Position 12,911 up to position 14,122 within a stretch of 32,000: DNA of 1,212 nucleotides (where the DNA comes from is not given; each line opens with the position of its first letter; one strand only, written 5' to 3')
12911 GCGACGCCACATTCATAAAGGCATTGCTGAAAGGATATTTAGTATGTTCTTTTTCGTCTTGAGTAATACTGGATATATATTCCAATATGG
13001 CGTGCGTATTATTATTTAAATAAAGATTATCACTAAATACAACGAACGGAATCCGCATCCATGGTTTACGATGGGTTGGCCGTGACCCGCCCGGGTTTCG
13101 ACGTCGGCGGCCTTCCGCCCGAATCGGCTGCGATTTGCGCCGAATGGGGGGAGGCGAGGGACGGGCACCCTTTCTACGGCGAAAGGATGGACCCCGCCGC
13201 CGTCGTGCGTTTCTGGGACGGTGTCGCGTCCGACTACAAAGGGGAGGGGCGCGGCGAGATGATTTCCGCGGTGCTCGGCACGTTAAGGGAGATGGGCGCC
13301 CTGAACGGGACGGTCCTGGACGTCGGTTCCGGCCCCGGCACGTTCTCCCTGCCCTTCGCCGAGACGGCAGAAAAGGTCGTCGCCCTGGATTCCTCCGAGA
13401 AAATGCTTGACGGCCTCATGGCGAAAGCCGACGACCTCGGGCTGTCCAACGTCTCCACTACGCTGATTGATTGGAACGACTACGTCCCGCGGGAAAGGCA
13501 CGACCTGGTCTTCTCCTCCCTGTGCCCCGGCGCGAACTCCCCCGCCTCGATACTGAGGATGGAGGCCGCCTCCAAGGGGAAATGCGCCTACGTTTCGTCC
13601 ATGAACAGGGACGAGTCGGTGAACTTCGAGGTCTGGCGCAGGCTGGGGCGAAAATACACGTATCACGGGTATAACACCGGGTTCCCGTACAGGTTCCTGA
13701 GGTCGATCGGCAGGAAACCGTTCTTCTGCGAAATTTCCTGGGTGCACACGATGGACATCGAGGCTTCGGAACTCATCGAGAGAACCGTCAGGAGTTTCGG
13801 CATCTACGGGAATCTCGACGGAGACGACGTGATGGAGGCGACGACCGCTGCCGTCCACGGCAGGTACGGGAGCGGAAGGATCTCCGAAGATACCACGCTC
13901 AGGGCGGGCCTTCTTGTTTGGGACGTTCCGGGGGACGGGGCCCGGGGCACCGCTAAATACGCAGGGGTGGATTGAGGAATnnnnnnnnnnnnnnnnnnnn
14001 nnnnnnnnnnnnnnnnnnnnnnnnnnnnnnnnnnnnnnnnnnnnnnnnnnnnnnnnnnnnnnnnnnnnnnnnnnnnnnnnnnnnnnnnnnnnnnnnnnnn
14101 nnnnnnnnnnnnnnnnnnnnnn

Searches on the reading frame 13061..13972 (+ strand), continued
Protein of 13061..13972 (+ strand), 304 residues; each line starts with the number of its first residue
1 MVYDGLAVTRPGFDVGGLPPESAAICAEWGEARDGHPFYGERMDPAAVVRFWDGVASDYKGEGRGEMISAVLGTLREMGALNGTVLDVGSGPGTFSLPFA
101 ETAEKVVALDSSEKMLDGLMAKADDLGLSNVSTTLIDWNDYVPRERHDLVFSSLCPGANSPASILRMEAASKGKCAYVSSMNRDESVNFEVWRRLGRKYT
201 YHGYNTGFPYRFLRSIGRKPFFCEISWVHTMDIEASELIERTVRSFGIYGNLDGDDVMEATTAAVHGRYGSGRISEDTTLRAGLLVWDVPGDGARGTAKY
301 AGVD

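Call 73: search_protein_families(library=ncbifam, proteins=[L025:6068-7681:+, L025:8578-9579:+, L025:9725-10591:+, L025:10486-11517:+, L025:11513-12262:+, L078:9337-10335:+, L078:10335-11180:+, L004:6648-7094:+, L047:10811-11740:+, L047:11746-12558:+], max_evalue=1e-10)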
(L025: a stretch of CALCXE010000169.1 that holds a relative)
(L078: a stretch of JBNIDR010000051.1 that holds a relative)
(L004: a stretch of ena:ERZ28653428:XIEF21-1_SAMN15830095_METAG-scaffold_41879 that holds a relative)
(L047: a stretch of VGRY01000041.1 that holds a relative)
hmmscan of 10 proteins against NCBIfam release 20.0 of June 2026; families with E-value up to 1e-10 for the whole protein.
L025:6068-7681:+ (538 aa): 9 families
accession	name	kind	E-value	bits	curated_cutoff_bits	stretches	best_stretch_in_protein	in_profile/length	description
NF045467.1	Opp4A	equivalog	2.3e-47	161.5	650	1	69-514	65-537/556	oligopeptide ABC transporter substrate-binding protein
TIGR02294.1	nickel_nikA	equivalog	2e-45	155.3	393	1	42-421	6-387/501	nickel ABC transporter substrate-binding protein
NF047575.1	opine_bind_CntA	exception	1.4e-40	139.4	800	1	1-496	1-496/535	staphylopine-dependent metal ABC transporter substrate-binding lipoprotein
NF045468.1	Opp5A_nikA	equivalog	6.5e-36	123.8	600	1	71-520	45-474/488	nickel ABC transporter substrate-binding protein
NF043070.1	DppA_dipep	equivalog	2.5e-22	79.1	1005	1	79-524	70-525/535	dipeptide ABC transporter periplasmic-binding protein DppA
NF011942.0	PRK15413.1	equivalog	2.8e-22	79.1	594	1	71-523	59-501/512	glutathione ABC transporter substrate-binding protein GsiB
TIGR04028.1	SBP_KPN_01854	hypoth_equivalog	3.9e-22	78.5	468.5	1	68-503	33-478/509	TIGR04028 family ABC transporter substrate-binding protein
NF011684.0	PRK15104.1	equivalog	1.4e-18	67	947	1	1-136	1-133/543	oligopeptide ABC transporter substrate-binding protein OppA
NF011689.0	PRK15109.1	equivalog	1.2e-16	60.5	560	1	78-433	74-435/547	ABC transporter substrate-binding protein SapA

L025:8578-9579:+ (334 aa): 12 families
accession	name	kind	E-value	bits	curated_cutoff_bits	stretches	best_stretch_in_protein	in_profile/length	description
NF045470.1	Opp2B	equivalog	8.7e-66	222.1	350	1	16-324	3-299/300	nickel ABC transporter permease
NF045472.1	Opp4B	equivalog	5.4e-62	209.9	450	1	22-324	16-318/319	oligopeptide ABC transporter permease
NF045469.1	Opp1B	equivalog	2.8e-51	174.8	380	1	21-324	15-306/307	nickel/cobalt ABC transporter permease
NF045471.1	Opp3B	equivalog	9.6e-51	173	480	1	9-324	3-302/308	oligopeptide ABC transporter permease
NF011661.0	PRK15081.1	equivalog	2.6e-47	161.8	463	1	14-324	8-303/306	glutathione ABC transporter permease GsiC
TIGR02789.1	nickel_nikB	equivalog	5.3e-46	157.5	447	1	26-324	20-306/314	nickel ABC transporter permease subunit NikB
NF008161.0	PRK10914.1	equivalog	1.7e-43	149.1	590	2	189-325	200-336/339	dipeptide ABC transporter permease DppB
NF011712.0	PRK15133.1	subfamily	3.1e-43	148.1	445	1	51-324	80-359/364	microcin C ABC transporter permease YejB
NF007008.0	PRK09471.1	equivalog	4.1e-41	141.4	388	1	10-324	4-304/306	oligopeptide ABC transporter permease OppB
NF007677.0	PRK10352.1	equivalog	1.4e-40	139.3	433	1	22-326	16-308/314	nickel ABC transporter permease subunit NikB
NF011690.0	PRK15110.1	equivalog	1.3e-28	100.4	432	1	71-322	41-311/321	putrescine export ABC transporter permease SapB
NF043081.1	MMSYN1_0165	equivalog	1.2e-17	64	350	1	91-324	162-384/388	oligopeptide ABC transporter permease OppB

L025:9725-10591:+ (289 aa): 14 families
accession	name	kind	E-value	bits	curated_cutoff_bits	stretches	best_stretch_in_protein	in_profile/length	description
NF045476.1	Opp4C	equivalog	3.7e-74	249.5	350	1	19-275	8-267/278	oligopeptide ABC transporter permease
NF045473.1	Opp1C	equivalog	1.7e-55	188.3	350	1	23-275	3-255/267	nickel/cobalt ABC transporter permease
NF045474.1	Opp2C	equivalog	5.2e-55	186.6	300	1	50-275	2-227/236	nickel transporter permease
TIGR02790.1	nickel_nikC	equivalog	1.1e-51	175.9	358.45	1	29-275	3-249/258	nickel ABC transporter permease subunit NikC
NF011662.0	PRK15082.1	equivalog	1.2e-49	169.3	484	1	32-276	44-289/303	glutathione ABC transporter permease GsiD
NF007376.0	PRK09881.1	equivalog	8.2e-47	159.6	434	1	20-275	26-281/298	D,D-dipeptide ABC transporter permease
NF007738.0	PRK10417.1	equivalog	4.4e-42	144.5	335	1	28-275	12-259/277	nickel ABC transporter permease subunit NikC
NF047573.1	opine_perm_CntC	exception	3.3e-41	141.4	440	1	20-275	4-259/271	staphylopine uptake ABC transporter permease subunit CntC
NF008160.0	PRK10913.1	equivalog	4.4e-41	141.3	483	1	28-276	33-287/300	dipeptide ABC transporter permease DppC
NF045475.1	Opp3C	equivalog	2.3e-39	135.4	450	1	64-279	106-318/328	oligopeptide ABC transporter permease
NF043080.1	MMSYN1_0166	equivalog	9.1e-35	120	370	1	31-275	44-294/307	oligopeptide ABC transporter permease OppC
NF011935.0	PRK15406.1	equivalog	9.8e-32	110.9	433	1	30-275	42-289/302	oligopeptide ABC transporter permease OppC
NF011596.0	PRK15021.1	subfamily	1.2e-28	100.1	439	1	55-241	109-297/341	microcin C ABC transporter permease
NF011691.0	PRK15111.1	equivalog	9e-25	87.8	379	1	26-270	28-278/296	putrescine export ABC transporter permease SapC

L025:10486-11517:+ (344 aa): 125 families (the best 25 are shown)
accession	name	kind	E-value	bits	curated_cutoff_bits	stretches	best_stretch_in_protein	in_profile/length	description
NF007010.1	PRK09473.1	subfamily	1.2e-63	214.8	575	1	39-342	1-312/318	oligopeptide ABC transporter ATP-binding protein OppD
NF047576.1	opine_ATP_CntF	equivalog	7e-59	199.2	385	1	40-289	3-253/264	staphylopine uptake ABC transporter ATP-binding protein CntF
NF047578.1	opine_ATP_CntD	equivalog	5.5e-58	196.3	380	1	40-289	3-253/266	staphylopine uptake ABC transporter ATP-binding protein CntD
NF008246.0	PRK11022.1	equivalog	1.1e-57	195.5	541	1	37-343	1-316/326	dipeptide ABC transporter ATP-binding protein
TIGR02770.1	nickel_nikD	equivalog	1.2e-56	191.7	318.7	1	59-288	2-228/230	nickel import ATP-binding protein NikD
NF043079.1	MMSYN1_0167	equivalog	1.4e-53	182.6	740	1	114-293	296-478/561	oligopeptide ABC transporter ATP-binding protein OppD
NF011713.0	PRK15134.1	equivalog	3.3e-51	174.5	834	1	37-300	3-271/529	microcin C ABC transporter ATP-binding protein YejF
NF007613.0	PRK10261.1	equivalog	1.5e-49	169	1077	1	33-294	6-277/623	glutathione ABC transporter ATP-binding protein GsiA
NF008453.0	PRK11308.1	subfamily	1.5e-44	152.6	408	1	51-343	30-325/334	dipeptide ABC transporter ATP-binding protein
NF011659.0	PRK15079.1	equivalog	1.6e-44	152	540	1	42-342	23-329/334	murein tripeptide/oligopeptide ABC transporter ATP binding protein OppF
NF011674.0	PRK15093.1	equivalog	6.6e-43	147.1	627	1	37-343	1-323/330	putrescine export ABC transporter ATP-binding protein SapD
NF043071.1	DppF_dipep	equivalog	2.1e-37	129.3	660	1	56-341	36-324/331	dipeptide ABC transporter ATP-binding subunit DppF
TIGR01186.1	proV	subfamily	2.6e-34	118.9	326.6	1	54-287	4-231/363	betaine/proline/choline family ABC transporter ATP-binding protein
TIGR02769.1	nickel_nikE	equivalog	1.9e-33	116.1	332.55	1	57-270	25-235/265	nickel import ATP-binding protein NikE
NF043078.1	MMSYN1_0168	equivalog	4.5e-33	114.8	800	1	171-290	478-598/649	oligopeptide ABC transporter ATP-binding protein OppF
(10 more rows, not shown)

L025:11513-12262:+ (250 aa): 173 families (the best 25 are shown)
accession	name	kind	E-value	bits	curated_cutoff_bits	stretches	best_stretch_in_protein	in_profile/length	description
NF011713.0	PRK15134.1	equivalog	2.5e-63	214.5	834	1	14-248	290-527/529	microcin C ABC transporter ATP-binding protein YejF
TIGR02769.1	nickel_nikE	equivalog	5.8e-62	209.6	332.55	1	2-233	3-237/265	nickel import ATP-binding protein NikE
NF008453.0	PRK11308.1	subfamily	4.8e-61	206.8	408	1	10-248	24-263/334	dipeptide ABC transporter ATP-binding protein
NF007739.0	PRK10419.1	subfamily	2.2e-60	204.4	354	1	2-231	4-236/268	nickel ABC transporter ATP-binding protein NikE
NF011659.0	PRK15079.1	equivalog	3e-60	203.7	540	1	15-249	31-267/334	murein tripeptide/oligopeptide ABC transporter ATP binding protein OppF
NF007613.0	PRK10261.1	equivalog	1.1e-52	179.3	1077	2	128-250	148-272/623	glutathione ABC transporter ATP-binding protein GsiA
NF043071.1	DppF_dipep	equivalog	1.6e-52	179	660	1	13-248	27-264/331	dipeptide ABC transporter ATP-binding subunit DppF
TIGR02770.1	nickel_nikD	equivalog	1.8e-52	178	318.7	1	24-248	2-227/230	nickel import ATP-binding protein NikD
TIGR04521.1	ECF_ATPase_2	equivalog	1.1e-48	165.7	330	1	4-239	3-237/279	energy-coupling factor transporter ATPase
NF047578.1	opine_ATP_CntD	equivalog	1.7e-48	165.2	380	1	19-248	15-251/266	staphylopine uptake ABC transporter ATP-binding protein CntD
NF047576.1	opine_ATP_CntF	equivalog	1.9e-48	165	385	1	20-248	16-251/264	staphylopine uptake ABC transporter ATP-binding protein CntF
TIGR01186.1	proV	subfamily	5.3e-46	157.4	326.6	1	21-249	6-232/363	betaine/proline/choline family ABC transporter ATP-binding protein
TIGR02314.1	ABC_MetN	equivalog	9.2e-46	156.4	499.7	1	1-248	1-242/343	methionine ABC transporter ATP-binding protein MetN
NF043078.1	MMSYN1_0168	equivalog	8.5e-44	150.2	800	1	127-248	474-595/649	oligopeptide ABC transporter ATP-binding protein OppF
TIGR03265.1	PhnT2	equivalog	1.2e-43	149.7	457.7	1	19-248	15-236/353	putative 2-aminoethylphosphonate ABC transporter ATP-binding protein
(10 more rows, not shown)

L078:9337-10335:+ (333 aa): 12 families
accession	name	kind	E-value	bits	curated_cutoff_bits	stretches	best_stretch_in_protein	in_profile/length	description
NF045472.1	Opp4B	equivalog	1.9e-69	234.4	450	1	16-323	11-318/319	oligopeptide ABC transporter permease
NF045470.1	Opp2B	equivalog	2.5e-66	223.9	350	1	15-323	3-299/300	nickel ABC transporter permease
NF045469.1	Opp1B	equivalog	4.9e-55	187.2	380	1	9-323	4-306/307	nickel/cobalt ABC transporter permease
TIGR02789.1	nickel_nikB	equivalog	7e-52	176.8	447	1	18-324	13-307/314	nickel ABC transporter permease subunit NikB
NF011661.0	PRK15081.1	equivalog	9.9e-48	163.2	463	1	9-323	4-303/306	glutathione ABC transporter permease GsiC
NF045471.1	Opp3B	equivalog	1e-46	159.8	480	1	11-323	6-302/308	oligopeptide ABC transporter permease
NF008161.0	PRK10914.1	equivalog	9.9e-46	156.4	590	2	186-324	198-336/339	dipeptide ABC transporter permease DppB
NF007677.0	PRK10352.1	equivalog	1.8e-45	155.4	433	1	14-325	9-308/314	nickel ABC transporter permease subunit NikB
NF011712.0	PRK15133.1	subfamily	5.3e-44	150.6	445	1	51-324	81-360/364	microcin C ABC transporter permease YejB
NF007008.0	PRK09471.1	equivalog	1.7e-42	145.9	388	1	9-323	4-304/306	oligopeptide ABC transporter permease OppB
NF011690.0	PRK15110.1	equivalog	9.8e-30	104.1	432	2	186-321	176-311/321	putrescine export ABC transporter permease SapB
NF043081.1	MMSYN1_0165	equivalog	1.2e-19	70.6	350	1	91-323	163-384/388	oligopeptide ABC transporter permease OppB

L078:10335-11180:+ (282 aa): 14 families
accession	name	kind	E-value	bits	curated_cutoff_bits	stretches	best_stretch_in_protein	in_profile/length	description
NF045476.1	Opp4C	equivalog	3.4e-64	216.8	350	1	24-270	18-267/278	oligopeptide ABC transporter permease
NF045473.1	Opp1C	equivalog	8.8e-51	172.9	350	1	24-271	9-256/267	nickel/cobalt ABC transporter permease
NF045474.1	Opp2C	equivalog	2.4e-50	171.3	300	1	54-271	13-228/236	nickel transporter permease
TIGR02790.1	nickel_nikC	equivalog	5.5e-50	170.3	358.45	1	24-270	3-249/258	nickel ABC transporter permease subunit NikC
NF047573.1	opine_perm_CntC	exception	1.3e-40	139.5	440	1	26-271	15-260/271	staphylopine uptake ABC transporter permease subunit CntC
NF045475.1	Opp3C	equivalog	2.2e-40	138.8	450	1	60-271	107-316/328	oligopeptide ABC transporter permease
NF007376.0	PRK09881.1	equivalog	2.4e-40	138.4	434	1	24-270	35-281/298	D,D-dipeptide ABC transporter permease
NF011662.0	PRK15082.1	equivalog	2.9e-38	131.9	484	1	13-268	28-286/303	glutathione ABC transporter permease GsiD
NF007738.0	PRK10417.1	equivalog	4.1e-38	131.5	335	1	23-270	12-259/277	nickel ABC transporter permease subunit NikC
NF008160.0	PRK10913.1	equivalog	2.1e-35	122.6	483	1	9-270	17-286/300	dipeptide ABC transporter permease DppC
NF043080.1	MMSYN1_0166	equivalog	2.6e-30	105.4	370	1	27-271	45-294/307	oligopeptide ABC transporter permease OppC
NF011935.0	PRK15406.1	equivalog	3.9e-30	105.6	433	1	24-267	41-288/302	oligopeptide ABC transporter permease OppC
NF011596.0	PRK15021.1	subfamily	7.2e-27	94.3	439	1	57-229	117-289/341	microcin C ABC transporter permease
NF011691.0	PRK15111.1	equivalog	7e-21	75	379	1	35-240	42-256/296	putrescine export ABC transporter permease SapC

L004:6648-7094:+ (149 aa): 0 families

L047:10811-11740:+ (310 aa): 12 families
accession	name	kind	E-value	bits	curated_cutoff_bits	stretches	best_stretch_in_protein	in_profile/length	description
NF045470.1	Opp2B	equivalog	2.7e-119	397.8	350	1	8-306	1-299/300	nickel ABC transporter permease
TIGR02789.1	nickel_nikB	equivalog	1.8e-103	346.3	447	1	1-307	1-307/314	nickel ABC transporter permease subunit NikB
NF045469.1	Opp1B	equivalog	1.2e-102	343.6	380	1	1-306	1-306/307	nickel/cobalt ABC transporter permease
NF007677.0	PRK10352.1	equivalog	7.6e-98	327.4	433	1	1-308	1-308/314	nickel ABC transporter permease subunit NikB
NF011661.0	PRK15081.1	equivalog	1.8e-87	293.7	463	1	1-306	1-303/306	glutathione ABC transporter permease GsiC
NF008161.0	PRK10914.1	equivalog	5e-74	249.5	590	2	172-307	201-336/339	dipeptide ABC transporter permease DppB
NF045472.1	Opp4B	equivalog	3.1e-72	243.5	450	1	1-306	1-318/319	oligopeptide ABC transporter permease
NF045471.1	Opp3B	equivalog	1.3e-66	225.1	480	1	1-308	1-304/308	oligopeptide ABC transporter permease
NF007008.0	PRK09471.1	equivalog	1.9e-57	195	388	1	1-306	1-304/306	oligopeptide ABC transporter permease OppB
NF011690.0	PRK15110.1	equivalog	1.8e-43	149.2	432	2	173-297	180-304/321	putrescine export ABC transporter permease SapB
NF011712.0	PRK15133.1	subfamily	1.2e-38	133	445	1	44-308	81-361/364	microcin C ABC transporter permease YejB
NF043081.1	MMSYN1_0165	equivalog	5.6e-27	94.7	350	1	56-308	143-386/388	oligopeptide ABC transporter permease OppB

L047:11746-12558:+ (271 aa): 14 families
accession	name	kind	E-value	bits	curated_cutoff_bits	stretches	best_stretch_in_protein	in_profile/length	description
TIGR02790.1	nickel_nikC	equivalog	1.9e-95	319.4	358.45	1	4-253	3-252/258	nickel ABC transporter permease subunit NikC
NF045474.1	Opp2C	equivalog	5.6e-90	301.1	300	1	24-253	1-230/236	nickel transporter permease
NF007738.0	PRK10417.1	equivalog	4.7e-84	282.2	335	1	5-253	14-262/277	nickel ABC transporter permease subunit NikC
NF045473.1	Opp1C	equivalog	2.6e-83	279.5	350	1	5-253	10-258/267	nickel/cobalt ABC transporter permease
NF047573.1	opine_perm_CntC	exception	1.7e-68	230.9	440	1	5-253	14-262/271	staphylopine uptake ABC transporter permease subunit CntC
NF045476.1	Opp4C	equivalog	5.2e-68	229.3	350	1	4-253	18-270/278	oligopeptide ABC transporter permease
NF011662.0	PRK15082.1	equivalog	4.3e-66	223.3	484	1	7-253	44-291/303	glutathione ABC transporter permease GsiD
NF007376.0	PRK09881.1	equivalog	5e-66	222.7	434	1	5-252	36-283/298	D,D-dipeptide ABC transporter permease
NF008160.0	PRK10913.1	equivalog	3e-57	194.3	483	1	5-252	35-288/300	dipeptide ABC transporter permease DppC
NF045475.1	Opp3C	equivalog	3.2e-48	164.5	450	1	40-252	105-317/328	oligopeptide ABC transporter permease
NF011935.0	PRK15406.1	equivalog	2.4e-45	155.6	433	1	8-253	47-292/302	oligopeptide ABC transporter permease OppC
NF011691.0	PRK15111.1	equivalog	5e-36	124.8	379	1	40-253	73-286/296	putrescine export ABC transporter permease SapC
NF043080.1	MMSYN1_0166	equivalog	1.5e-32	112.8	370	1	6-252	44-295/307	oligopeptide ABC transporter permease OppC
NF011596.0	PRK15021.1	subfamily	2.7e-23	82.6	439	1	41-253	119-330/341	microcin C ABC transporter permease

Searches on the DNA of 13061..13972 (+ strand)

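Call 37: search_rna_families(sources=[L030, L033, L036, L039, L042, L031, L034, L047, L040, L065, L069], threshold=gathering)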
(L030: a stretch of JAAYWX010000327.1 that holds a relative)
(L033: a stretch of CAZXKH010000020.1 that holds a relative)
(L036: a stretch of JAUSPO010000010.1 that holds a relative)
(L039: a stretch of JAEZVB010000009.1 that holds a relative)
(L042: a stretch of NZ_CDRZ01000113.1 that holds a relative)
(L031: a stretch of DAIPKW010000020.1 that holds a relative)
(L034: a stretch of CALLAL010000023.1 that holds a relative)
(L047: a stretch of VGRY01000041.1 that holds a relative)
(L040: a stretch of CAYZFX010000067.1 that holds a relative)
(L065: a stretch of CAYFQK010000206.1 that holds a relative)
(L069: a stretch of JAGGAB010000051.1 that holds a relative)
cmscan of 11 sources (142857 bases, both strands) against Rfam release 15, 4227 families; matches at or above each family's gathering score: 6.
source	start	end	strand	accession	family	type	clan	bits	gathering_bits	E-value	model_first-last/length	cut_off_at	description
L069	4207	4387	-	RF00174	Cobalamin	Cis-reg; riboswitch;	CL00101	113.2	31.5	3.1e-27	1-189/189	no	Cobalamin riboswitch aptamer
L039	2767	2947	-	RF00174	Cobalamin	Cis-reg; riboswitch;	CL00101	110.8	31.5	1.5e-26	1-189/189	no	Cobalamin riboswitch aptamer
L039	1358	1541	-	RF00174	Cobalamin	Cis-reg; riboswitch;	CL00101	107.9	31.5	1e-25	1-189/189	no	Cobalamin riboswitch aptamer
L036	2812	2882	-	RF00005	tRNA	Gene; tRNA;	CL00001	70.4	29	5.5e-13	1-71/71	no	tRNA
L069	1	89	-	RF00177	SSU_rRNA_bacteria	Gene; rRNA;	CL00111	58.9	50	8e-14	1-91/1533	3'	Bacterial small subunit ribosomal RNA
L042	14027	14251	+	RF00174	Cobalamin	Cis-reg; riboswitch;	CL00101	46.8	31.5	3.2e-08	1-189/189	no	Cobalamin riboswitch aptamer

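Call 38: search_rna_families(sources=[L038, L051, L059, L063, L050, L067, L056], threshold=gathering)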
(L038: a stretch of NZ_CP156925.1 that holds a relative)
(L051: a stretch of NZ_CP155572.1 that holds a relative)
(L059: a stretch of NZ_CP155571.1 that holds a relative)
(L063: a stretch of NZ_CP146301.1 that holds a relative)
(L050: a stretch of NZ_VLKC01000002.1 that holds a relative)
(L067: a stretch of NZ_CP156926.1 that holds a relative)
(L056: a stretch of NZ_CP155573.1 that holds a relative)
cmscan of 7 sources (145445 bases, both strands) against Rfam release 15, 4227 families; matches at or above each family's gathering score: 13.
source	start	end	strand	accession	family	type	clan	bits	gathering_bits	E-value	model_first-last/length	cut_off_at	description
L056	2136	2381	-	RF00230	T-box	Cis-reg; leader;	-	119.1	93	2.1e-25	1-219/219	no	T-box leader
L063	4033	4214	-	RF00174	Cobalamin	Cis-reg; riboswitch;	CL00101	116.9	31.5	2.8e-28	1-189/189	no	Cobalamin riboswitch aptamer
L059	1796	1978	-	RF00174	Cobalamin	Cis-reg; riboswitch;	CL00101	115.2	31.5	8.4e-28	1-189/189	no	Cobalamin riboswitch aptamer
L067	6972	7152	-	RF00174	Cobalamin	Cis-reg; riboswitch;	CL00101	113.8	31.5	2.1e-27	1-189/189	no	Cobalamin riboswitch aptamer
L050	700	880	-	RF00174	Cobalamin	Cis-reg; riboswitch;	CL00101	112.4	31.5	5.4e-27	1-189/189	no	Cobalamin riboswitch aptamer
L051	1597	1779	-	RF00174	Cobalamin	Cis-reg; riboswitch;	CL00101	109.2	31.5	4.3e-26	1-189/189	no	Cobalamin riboswitch aptamer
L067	4585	4767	-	RF00174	Cobalamin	Cis-reg; riboswitch;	CL00101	107.4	31.5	1.4e-25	1-189/189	no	Cobalamin riboswitch aptamer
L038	755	933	-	RF00174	Cobalamin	Cis-reg; riboswitch;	CL00101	106.1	31.5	3.3e-25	1-189/189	no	Cobalamin riboswitch aptamer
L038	1274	1456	-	RF00174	Cobalamin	Cis-reg; riboswitch;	CL00101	105.8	31.5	4.1e-25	1-189/189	no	Cobalamin riboswitch aptamer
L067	2613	2794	-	RF00174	Cobalamin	Cis-reg; riboswitch;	CL00101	105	31.5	6.9e-25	1-189/189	no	Cobalamin riboswitch aptamer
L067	4071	4251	-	RF00174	Cobalamin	Cis-reg; riboswitch;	CL00101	103.9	31.5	1.5e-24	1-189/189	no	Cobalamin riboswitch aptamer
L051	135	315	-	RF00174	Cobalamin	Cis-reg; riboswitch;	CL00101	84.7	31.5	4.5e-19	1-189/189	no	Cobalamin riboswitch aptamer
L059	19139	19225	-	RF01051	c-di-GMP-I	Cis-reg; riboswitch;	CL00126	71.8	35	9.3e-12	1-87/87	no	c-di-GMP-I riboswitch aptamer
